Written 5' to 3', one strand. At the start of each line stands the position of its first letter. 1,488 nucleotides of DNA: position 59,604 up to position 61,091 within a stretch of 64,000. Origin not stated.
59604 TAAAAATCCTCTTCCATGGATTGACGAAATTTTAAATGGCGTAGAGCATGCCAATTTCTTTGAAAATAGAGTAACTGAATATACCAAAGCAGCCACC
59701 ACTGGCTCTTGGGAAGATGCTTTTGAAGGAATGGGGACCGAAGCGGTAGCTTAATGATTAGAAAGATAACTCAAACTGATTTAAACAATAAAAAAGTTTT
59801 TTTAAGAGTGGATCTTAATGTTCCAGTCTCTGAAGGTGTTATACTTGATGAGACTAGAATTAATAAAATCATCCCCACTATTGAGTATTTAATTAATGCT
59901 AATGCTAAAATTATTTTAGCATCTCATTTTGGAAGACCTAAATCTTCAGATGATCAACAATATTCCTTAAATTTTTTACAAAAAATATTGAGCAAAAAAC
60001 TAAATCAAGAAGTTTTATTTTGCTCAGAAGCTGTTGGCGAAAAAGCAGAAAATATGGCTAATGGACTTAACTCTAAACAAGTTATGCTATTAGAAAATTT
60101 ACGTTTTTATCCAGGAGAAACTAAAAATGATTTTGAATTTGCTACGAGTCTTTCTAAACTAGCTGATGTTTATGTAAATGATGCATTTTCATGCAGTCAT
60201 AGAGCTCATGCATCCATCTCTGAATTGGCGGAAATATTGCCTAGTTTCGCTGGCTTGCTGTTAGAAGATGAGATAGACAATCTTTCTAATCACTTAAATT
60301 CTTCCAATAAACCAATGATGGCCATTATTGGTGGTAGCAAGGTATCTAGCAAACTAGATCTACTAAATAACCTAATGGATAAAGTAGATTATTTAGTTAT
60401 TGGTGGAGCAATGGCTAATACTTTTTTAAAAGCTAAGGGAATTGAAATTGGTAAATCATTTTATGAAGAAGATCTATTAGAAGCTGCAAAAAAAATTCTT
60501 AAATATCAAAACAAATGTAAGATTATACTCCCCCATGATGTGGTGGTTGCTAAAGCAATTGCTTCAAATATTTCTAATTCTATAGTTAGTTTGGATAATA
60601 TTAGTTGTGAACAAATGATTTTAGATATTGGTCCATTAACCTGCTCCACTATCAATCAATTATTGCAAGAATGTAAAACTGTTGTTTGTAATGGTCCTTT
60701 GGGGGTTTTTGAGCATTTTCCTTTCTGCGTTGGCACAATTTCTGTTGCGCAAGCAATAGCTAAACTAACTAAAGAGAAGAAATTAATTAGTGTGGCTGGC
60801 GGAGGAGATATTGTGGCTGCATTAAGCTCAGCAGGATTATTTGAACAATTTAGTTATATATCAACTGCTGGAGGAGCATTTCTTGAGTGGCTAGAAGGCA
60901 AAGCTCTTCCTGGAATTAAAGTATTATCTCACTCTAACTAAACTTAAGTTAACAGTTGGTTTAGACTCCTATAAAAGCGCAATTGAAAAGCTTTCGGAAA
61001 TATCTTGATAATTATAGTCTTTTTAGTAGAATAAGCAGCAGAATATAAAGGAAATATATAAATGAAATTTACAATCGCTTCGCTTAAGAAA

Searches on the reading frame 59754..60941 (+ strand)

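Call 55: search_protein_families(library=ncbifam, proteins=[window:59754-60941:+], max_evalue=1e-8)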
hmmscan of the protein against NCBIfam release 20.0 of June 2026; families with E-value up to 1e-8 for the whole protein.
window:59754-60941:+ (395 aa): 1 family
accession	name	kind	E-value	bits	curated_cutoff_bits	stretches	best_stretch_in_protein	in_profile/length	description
NF010569.0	PRK13962.1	equivalog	1.2e-137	459.8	883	1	3-394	4-394/645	bifunctional phosphoglycerate kinase/triosephosphate isomerase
